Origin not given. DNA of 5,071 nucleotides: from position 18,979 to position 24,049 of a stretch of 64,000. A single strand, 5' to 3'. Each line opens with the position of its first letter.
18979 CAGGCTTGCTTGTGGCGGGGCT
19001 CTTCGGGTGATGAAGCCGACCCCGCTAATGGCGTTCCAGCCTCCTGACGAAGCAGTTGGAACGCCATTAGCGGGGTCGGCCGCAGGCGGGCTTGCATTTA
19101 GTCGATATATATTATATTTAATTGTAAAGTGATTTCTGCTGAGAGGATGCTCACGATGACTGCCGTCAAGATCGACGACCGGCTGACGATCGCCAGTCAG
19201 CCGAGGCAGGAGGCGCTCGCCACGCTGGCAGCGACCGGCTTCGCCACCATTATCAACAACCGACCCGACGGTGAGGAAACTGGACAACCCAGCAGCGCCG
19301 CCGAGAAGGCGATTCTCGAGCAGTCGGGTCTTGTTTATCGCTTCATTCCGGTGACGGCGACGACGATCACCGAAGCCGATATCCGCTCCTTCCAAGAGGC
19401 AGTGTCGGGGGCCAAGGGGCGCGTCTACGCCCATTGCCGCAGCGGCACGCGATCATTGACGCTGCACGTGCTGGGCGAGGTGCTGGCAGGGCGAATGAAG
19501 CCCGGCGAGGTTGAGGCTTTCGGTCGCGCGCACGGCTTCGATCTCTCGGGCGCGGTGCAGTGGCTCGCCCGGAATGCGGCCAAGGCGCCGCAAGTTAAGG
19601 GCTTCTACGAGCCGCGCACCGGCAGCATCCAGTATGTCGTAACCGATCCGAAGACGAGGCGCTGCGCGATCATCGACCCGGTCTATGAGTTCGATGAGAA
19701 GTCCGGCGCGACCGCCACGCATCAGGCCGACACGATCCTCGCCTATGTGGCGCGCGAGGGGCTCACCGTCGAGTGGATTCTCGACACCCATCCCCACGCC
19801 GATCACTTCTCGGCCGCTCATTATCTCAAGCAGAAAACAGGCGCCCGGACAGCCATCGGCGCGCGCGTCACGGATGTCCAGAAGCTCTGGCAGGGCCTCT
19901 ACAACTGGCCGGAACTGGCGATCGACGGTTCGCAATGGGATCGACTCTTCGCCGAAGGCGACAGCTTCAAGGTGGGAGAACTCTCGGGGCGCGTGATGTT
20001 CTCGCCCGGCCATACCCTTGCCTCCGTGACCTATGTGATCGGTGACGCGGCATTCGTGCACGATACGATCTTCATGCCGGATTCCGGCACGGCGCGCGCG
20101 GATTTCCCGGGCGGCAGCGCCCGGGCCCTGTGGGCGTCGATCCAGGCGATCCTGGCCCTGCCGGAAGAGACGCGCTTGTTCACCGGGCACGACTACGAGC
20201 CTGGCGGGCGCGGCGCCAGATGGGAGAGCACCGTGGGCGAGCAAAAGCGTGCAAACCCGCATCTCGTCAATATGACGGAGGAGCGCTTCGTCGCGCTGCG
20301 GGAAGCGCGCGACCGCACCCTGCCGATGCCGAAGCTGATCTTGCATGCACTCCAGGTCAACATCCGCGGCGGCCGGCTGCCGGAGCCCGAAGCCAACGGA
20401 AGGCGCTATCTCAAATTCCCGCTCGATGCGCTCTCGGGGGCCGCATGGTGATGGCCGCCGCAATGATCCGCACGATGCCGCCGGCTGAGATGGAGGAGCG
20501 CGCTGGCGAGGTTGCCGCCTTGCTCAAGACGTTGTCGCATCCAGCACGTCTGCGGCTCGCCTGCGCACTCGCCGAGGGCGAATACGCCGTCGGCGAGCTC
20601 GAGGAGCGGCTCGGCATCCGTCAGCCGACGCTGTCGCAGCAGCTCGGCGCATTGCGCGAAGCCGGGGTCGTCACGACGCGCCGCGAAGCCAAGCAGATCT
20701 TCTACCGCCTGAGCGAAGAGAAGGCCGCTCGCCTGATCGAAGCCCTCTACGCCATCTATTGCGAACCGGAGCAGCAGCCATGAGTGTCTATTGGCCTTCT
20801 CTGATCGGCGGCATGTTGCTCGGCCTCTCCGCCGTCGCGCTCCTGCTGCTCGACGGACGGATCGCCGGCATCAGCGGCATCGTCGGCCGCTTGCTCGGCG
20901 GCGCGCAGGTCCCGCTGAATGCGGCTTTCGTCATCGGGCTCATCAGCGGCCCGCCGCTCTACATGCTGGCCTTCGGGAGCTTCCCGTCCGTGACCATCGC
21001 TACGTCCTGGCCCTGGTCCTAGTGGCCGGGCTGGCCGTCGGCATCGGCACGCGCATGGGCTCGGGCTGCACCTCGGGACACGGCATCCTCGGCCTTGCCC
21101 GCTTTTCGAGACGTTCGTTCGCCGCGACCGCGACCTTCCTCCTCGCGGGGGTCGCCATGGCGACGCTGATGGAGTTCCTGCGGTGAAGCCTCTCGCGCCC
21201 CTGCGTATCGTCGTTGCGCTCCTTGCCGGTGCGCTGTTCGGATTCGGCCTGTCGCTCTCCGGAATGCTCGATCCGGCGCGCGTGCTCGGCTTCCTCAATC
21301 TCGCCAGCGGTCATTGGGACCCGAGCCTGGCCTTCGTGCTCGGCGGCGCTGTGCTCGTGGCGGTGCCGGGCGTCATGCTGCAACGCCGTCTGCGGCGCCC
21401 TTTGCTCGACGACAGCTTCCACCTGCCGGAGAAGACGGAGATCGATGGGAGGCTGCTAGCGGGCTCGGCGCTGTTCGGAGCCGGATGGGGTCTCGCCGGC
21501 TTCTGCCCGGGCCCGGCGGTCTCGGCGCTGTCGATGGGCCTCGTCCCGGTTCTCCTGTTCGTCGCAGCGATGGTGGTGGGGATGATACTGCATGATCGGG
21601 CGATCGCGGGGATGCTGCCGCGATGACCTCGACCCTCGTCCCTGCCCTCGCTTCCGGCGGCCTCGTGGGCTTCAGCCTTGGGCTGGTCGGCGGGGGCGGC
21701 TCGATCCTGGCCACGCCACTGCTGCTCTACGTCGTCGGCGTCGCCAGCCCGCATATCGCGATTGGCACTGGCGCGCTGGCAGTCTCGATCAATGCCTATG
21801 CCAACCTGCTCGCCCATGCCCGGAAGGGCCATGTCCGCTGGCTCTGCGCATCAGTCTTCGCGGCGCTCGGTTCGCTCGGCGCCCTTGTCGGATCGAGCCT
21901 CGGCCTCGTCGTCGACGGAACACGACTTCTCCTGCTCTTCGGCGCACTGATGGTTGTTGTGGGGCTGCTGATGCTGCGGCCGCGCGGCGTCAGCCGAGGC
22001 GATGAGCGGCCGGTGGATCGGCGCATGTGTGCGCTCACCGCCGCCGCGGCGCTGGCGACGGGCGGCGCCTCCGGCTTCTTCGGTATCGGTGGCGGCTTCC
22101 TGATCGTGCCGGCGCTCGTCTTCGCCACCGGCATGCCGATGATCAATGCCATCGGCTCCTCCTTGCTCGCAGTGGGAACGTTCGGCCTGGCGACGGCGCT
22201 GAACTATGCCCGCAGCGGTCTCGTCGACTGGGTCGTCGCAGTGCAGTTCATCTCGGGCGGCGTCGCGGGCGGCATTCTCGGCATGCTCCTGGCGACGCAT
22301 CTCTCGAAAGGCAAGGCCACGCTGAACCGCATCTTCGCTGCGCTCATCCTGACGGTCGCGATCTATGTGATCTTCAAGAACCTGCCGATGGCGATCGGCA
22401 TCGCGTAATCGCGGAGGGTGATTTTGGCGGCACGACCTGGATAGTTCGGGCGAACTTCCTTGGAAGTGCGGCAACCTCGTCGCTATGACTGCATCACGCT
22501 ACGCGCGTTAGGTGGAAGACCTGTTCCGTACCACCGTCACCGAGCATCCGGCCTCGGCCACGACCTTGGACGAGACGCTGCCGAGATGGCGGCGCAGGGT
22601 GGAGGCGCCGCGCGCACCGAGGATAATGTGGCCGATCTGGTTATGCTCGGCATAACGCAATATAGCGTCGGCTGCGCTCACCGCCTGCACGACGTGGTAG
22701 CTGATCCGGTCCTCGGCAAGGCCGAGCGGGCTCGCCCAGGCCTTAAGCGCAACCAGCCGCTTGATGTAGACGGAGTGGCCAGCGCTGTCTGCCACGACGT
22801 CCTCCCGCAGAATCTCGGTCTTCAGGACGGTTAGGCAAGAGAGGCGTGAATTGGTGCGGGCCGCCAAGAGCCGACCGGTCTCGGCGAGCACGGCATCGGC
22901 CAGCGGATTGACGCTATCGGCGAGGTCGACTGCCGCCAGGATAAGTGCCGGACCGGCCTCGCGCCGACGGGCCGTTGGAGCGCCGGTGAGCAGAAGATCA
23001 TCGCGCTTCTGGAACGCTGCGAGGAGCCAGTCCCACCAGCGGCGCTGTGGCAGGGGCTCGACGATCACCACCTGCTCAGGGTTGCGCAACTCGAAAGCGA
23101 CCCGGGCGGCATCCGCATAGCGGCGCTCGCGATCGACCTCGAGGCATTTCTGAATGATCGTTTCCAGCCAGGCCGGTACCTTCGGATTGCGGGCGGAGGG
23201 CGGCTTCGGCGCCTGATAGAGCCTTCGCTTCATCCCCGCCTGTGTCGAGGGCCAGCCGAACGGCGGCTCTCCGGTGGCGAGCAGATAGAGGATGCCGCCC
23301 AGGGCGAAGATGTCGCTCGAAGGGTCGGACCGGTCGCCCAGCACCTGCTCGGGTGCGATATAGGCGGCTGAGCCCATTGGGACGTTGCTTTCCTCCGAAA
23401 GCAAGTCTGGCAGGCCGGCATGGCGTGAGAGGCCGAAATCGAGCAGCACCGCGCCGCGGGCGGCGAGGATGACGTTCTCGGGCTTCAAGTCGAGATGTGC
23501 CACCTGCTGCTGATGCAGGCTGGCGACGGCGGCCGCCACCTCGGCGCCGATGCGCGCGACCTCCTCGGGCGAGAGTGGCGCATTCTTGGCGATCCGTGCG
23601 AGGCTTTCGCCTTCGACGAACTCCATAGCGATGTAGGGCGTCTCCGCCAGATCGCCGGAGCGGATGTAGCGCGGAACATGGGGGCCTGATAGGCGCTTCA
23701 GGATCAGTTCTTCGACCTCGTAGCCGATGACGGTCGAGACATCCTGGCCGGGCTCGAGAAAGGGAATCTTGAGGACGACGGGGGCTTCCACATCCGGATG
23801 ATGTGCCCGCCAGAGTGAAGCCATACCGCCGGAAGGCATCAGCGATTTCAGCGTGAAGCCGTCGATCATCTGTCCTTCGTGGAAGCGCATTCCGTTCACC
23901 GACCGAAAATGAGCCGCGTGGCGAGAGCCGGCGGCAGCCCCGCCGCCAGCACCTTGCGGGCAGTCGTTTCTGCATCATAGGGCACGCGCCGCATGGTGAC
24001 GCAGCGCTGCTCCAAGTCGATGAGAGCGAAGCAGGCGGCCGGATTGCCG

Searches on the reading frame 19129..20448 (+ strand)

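Call 50: search_protein_families(library=pfam, proteins=[window:19129-20448:+], max_evalue=0.00001)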
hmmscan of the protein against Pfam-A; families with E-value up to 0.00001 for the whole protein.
window:19129-20448:+ (440 aa): 2 families
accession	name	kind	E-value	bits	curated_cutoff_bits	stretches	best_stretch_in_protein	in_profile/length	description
PF04273.18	BLH_phosphatase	-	3.5e-22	79.2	26.1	1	17-119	7-109/110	Beta-lactamase hydrolase-like protein, phosphatase-like domain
PF00753.33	Lactamase_B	-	4.1e-15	56.7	22.7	1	169-354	9-196/196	Metallo-beta-lactamase superfamily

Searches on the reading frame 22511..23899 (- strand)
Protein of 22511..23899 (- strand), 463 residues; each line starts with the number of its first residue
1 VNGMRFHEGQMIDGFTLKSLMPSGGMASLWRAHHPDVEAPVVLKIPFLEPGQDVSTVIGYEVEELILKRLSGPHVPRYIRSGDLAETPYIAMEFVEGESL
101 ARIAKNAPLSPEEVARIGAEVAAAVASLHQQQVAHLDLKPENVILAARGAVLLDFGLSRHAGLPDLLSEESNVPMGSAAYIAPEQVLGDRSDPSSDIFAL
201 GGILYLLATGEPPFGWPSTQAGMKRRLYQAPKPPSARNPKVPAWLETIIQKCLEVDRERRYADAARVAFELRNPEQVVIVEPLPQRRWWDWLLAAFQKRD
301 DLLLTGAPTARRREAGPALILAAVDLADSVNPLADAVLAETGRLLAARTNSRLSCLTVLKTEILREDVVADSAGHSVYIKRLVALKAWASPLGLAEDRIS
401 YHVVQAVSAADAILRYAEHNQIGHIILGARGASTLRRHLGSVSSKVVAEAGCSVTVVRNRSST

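Call 50: search_protein_families(library=pfam, proteins=[window:22511-23899:-], max_evalue=0.00001)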
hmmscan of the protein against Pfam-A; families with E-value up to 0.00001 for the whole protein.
window:22511-23899:- (463 aa): 4 families
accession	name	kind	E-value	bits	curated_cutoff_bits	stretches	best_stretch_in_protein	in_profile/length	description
PF00069.31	Pkinase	-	2e-33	116.3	31.7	1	21-262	7-253/263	Protein kinase domain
PF07714.23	PK_Tyr_Ser-Thr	-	2.4e-17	63.5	23.1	1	36-260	26-248/258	Protein tyrosine and serine/threonine kinase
PF00582.32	Usp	-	5.2e-13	50.2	24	1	320-458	5-141/141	Universal stress protein family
PF01636.29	APH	-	1.2e-09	38.7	23.2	1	40-133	22-112/239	Phosphotransferase enzyme family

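Call 88: search_protein_families(library=padloc, proteins=[window:22511-23899:-], max_evalue=0.00001)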
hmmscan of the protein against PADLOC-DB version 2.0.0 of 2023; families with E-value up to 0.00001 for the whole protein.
window:22511-23899:- (463 aa): 34 families (the best 25 are shown)
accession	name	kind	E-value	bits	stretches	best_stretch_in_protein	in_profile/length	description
PDLC04042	PD-T4-6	-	1.2e-56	190.6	1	11-275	7-273/292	-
PDLC04053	PD-T4-6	-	5.7e-52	175.1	1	8-273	4-270/311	-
PDLC04054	PD-T4-6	-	4.8e-50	168.9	1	4-268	1-267/347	-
PDLC04043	PD-T4-6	-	3.9e-48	162.6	1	14-272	16-275/452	-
PDLC04047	PD-T4-6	-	2.8e-44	149.5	1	11-272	8-270/327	-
PDLC04041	PD-T4-6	-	4.3e-44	149.5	1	9-305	24-294/443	-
PDLC04138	mad6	-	1.2e-42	144.7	1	10-261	48-301/659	mads_6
PDLC04061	PD-T4-6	-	4.2e-42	143.3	1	15-274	18-283/510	-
PDLC04060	PD-T4-6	-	1.4e-38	131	1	15-267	10-262/486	-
PDLC04040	PD-T4-6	-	1.7e-38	130.7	1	81-272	71-263/547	-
PDLC04039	PD-T4-6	-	2e-37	127.3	1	7-268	8-269/458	-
PDLC04052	PD-T4-6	-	1.3e-36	124.9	1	17-270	13-272/496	-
PDLC04064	PD-T4-6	-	2.6e-36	123.4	1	22-271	29-277/369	-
PDLC04057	PD-T4-6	-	4.2e-36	122.9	1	15-273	10-269/443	-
PDLC04048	PD-T4-6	-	1.3e-34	118.1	1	20-268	17-266/354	-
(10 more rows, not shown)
